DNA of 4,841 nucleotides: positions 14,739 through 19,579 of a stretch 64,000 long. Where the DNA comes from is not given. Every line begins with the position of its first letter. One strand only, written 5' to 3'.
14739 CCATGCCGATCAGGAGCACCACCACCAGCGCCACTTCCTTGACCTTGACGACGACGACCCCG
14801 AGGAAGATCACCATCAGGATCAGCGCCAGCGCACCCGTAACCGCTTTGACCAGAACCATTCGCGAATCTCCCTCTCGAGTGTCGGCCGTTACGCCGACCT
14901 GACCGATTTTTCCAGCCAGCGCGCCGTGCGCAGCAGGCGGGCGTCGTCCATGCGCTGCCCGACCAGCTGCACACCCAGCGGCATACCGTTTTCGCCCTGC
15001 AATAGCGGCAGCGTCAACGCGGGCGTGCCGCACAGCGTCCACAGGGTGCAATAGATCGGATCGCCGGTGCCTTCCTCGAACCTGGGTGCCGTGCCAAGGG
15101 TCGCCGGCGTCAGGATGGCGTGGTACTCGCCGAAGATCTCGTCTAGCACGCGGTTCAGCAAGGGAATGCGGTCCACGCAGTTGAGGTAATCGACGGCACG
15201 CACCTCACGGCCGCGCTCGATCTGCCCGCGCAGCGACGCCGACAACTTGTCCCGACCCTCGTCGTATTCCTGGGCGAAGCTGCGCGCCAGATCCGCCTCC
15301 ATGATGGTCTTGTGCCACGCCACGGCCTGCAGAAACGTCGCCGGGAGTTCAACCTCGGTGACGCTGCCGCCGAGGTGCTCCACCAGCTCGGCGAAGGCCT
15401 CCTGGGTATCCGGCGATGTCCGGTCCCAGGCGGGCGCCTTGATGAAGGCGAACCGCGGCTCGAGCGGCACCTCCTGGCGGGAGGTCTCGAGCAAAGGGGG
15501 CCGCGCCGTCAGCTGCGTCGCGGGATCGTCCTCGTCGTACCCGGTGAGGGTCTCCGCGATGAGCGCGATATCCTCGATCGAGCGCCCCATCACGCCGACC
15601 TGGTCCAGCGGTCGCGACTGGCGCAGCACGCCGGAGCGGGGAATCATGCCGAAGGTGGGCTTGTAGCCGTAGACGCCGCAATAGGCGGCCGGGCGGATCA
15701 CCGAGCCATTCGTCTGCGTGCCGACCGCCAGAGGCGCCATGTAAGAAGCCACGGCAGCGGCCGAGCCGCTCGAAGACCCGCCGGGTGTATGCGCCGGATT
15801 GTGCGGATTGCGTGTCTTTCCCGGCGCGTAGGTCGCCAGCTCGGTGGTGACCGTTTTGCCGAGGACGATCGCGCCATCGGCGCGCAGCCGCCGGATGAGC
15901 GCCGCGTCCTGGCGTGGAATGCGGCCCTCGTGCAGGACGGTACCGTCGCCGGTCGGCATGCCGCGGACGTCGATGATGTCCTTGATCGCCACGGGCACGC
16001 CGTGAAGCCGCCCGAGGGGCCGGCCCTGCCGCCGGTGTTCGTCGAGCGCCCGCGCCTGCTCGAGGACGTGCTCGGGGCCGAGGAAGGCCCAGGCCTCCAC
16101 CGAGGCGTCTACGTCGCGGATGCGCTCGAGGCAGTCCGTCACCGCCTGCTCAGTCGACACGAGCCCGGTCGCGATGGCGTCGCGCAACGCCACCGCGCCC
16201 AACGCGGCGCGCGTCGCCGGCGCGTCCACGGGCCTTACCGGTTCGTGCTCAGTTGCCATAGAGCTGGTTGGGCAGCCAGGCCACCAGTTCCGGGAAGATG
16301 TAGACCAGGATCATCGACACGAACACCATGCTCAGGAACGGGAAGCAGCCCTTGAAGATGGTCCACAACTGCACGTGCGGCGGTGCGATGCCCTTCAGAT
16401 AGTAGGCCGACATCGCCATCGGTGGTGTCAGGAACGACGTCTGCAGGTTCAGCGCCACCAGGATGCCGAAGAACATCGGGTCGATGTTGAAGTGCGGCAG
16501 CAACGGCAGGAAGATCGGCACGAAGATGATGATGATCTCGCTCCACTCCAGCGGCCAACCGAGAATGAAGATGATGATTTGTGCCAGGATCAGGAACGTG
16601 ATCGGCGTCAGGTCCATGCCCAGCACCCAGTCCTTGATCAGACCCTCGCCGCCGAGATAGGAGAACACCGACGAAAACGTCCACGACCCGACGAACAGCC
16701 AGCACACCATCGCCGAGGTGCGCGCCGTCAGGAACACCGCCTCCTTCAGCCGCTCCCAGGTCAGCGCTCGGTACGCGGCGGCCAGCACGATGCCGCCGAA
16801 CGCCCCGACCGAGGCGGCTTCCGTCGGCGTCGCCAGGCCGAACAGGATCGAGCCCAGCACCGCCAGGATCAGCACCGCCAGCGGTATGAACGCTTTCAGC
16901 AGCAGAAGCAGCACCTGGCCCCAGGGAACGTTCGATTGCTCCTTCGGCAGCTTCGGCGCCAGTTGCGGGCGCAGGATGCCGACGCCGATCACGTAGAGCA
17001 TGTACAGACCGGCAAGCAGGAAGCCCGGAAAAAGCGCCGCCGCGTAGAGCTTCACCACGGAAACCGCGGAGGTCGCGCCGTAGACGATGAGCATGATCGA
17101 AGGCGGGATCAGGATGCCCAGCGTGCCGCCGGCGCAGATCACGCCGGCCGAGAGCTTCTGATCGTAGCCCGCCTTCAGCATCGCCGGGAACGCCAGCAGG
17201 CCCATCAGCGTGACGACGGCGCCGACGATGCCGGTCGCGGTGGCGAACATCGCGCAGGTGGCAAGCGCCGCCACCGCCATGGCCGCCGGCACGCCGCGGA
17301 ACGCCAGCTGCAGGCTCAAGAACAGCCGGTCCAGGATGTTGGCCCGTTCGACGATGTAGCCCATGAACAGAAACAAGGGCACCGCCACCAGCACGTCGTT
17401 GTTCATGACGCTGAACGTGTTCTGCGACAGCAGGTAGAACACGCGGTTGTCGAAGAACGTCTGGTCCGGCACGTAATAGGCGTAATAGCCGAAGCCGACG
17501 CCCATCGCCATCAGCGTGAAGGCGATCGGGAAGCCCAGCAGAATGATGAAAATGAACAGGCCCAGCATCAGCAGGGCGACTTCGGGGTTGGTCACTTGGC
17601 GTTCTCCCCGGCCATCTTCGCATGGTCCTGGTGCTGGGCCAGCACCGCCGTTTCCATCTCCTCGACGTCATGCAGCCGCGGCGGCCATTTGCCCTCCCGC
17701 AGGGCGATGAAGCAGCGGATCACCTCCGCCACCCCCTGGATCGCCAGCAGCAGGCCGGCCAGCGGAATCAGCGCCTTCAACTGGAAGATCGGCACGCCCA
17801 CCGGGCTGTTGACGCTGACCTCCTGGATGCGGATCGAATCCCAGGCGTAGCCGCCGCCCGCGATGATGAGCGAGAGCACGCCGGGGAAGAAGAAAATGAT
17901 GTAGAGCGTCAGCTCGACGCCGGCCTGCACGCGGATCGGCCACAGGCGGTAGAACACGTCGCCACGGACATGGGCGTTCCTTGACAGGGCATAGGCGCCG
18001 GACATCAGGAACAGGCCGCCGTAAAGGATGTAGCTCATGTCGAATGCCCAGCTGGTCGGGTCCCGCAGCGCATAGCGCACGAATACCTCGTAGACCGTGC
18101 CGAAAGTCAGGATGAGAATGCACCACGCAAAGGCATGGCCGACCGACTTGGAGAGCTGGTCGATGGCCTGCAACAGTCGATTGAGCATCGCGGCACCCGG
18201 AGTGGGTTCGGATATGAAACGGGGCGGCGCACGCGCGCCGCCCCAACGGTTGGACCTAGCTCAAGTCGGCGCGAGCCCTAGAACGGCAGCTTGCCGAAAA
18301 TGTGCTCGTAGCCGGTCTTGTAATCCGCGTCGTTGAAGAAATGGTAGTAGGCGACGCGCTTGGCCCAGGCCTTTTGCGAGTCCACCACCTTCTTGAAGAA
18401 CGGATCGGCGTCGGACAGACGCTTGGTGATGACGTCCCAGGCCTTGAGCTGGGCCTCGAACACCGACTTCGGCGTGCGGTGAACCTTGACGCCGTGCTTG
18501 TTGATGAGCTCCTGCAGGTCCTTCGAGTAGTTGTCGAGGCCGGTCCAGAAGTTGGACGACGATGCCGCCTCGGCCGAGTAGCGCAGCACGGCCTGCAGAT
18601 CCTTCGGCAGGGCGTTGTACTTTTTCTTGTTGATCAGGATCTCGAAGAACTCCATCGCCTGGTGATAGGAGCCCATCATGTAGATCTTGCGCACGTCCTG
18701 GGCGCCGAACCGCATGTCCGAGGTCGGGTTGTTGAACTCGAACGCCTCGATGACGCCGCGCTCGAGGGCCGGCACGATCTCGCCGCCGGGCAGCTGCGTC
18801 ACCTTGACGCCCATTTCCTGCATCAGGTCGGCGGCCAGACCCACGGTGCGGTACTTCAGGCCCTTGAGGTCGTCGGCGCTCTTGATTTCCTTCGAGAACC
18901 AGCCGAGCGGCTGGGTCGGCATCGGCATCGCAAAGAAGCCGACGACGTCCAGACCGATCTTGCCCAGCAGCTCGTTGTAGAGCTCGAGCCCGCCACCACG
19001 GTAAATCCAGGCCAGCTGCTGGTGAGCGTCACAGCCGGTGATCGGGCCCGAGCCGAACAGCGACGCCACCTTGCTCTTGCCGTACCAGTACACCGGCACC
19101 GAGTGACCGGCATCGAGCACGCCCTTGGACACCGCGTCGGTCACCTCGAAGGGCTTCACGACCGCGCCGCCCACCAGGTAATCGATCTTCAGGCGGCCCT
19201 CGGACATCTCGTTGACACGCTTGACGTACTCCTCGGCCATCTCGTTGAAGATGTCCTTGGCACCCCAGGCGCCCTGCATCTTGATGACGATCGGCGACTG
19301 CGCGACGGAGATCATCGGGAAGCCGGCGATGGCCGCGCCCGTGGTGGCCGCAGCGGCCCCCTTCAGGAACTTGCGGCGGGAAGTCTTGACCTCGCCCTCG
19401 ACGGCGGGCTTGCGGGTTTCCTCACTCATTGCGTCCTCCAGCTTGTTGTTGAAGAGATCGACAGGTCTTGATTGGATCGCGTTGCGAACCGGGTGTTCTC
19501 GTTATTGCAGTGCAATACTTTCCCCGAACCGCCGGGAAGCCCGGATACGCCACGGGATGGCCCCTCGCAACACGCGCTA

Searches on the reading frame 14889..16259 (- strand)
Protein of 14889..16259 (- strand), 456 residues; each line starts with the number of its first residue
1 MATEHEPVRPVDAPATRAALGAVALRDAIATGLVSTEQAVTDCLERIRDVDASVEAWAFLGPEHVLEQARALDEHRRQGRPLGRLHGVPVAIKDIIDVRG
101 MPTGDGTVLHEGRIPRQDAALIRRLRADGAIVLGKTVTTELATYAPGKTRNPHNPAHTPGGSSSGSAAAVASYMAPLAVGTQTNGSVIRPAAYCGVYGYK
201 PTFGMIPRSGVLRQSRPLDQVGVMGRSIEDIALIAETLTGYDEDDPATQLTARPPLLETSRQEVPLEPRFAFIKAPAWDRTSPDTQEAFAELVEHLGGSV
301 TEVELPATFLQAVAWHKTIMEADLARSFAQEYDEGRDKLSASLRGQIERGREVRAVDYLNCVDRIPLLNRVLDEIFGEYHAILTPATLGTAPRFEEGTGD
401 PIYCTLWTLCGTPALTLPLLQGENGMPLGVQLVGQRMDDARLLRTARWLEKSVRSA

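Call 14: search_protein_families(library=pfam, proteins=[window:14889-16259:-], max_evalue=0.00001)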
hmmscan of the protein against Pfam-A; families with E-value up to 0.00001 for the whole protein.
window:14889-16259:- (456 aa): 1 family
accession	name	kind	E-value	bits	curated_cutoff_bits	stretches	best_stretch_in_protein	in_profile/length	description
PF01425.27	Amidase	-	3.2e-87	293.9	27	1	39-443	2-445/445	Amidase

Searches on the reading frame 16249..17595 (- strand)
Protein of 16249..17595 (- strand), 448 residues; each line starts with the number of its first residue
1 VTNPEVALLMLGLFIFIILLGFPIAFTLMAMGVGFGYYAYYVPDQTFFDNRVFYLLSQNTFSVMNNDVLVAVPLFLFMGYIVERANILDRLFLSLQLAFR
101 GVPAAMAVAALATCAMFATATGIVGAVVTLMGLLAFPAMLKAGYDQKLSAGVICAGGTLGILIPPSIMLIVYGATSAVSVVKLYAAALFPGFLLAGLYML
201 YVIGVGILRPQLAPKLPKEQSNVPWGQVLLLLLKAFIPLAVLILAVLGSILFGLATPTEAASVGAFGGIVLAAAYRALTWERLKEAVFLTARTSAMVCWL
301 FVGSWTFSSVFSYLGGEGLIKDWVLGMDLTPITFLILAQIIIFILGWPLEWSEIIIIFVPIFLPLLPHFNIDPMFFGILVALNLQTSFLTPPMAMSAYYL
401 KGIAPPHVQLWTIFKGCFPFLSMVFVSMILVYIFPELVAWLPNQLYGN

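Call 14: search_protein_families(library=pfam, proteins=[window:16249-17595:-], max_evalue=0.00001)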
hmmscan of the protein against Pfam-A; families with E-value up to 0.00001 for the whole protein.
window:16249-17595:- (448 aa): 1 family
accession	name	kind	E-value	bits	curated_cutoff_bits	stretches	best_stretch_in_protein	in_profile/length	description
PF06808.19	DctM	-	6.2e-76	256.3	23.8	1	11-437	1-413/413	Tripartite ATP-independent periplasmic transporter, DctM component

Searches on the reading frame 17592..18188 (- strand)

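Call 14: search_protein_families(library=pfam, proteins=[window:17592-18188:-], max_evalue=0.00001)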
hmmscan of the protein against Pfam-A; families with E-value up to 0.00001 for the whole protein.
window:17592-18188:- (198 aa): 1 family
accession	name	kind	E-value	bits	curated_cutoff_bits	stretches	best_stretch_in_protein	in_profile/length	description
PF04290.18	DctQ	-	8.8e-21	74.6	28.3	1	29-160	3-130/132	Tripartite ATP-independent periplasmic transporters, DctQ component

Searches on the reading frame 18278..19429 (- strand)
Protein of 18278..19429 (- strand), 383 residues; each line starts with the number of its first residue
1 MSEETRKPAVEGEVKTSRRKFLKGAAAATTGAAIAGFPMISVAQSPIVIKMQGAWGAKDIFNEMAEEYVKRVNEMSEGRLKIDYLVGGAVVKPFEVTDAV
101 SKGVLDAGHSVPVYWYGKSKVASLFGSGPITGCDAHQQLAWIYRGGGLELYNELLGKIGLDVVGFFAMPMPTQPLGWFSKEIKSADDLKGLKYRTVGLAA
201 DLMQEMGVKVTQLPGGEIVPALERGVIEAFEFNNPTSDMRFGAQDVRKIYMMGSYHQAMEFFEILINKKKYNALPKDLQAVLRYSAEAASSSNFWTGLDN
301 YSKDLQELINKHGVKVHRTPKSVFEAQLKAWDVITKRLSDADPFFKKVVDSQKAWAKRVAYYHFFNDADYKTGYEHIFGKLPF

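Call 14: search_protein_families(library=pfam, proteins=[window:18278-19429:-], max_evalue=0.00001)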
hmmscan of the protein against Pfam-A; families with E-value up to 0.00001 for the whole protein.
window:18278-19429:- (383 aa): 1 family
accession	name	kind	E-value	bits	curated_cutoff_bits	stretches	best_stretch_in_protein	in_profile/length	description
PF03480.18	DctP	-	1e-31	110.8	23.4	1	55-326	5-270/286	Bacterial extracellular solute-binding protein, family 7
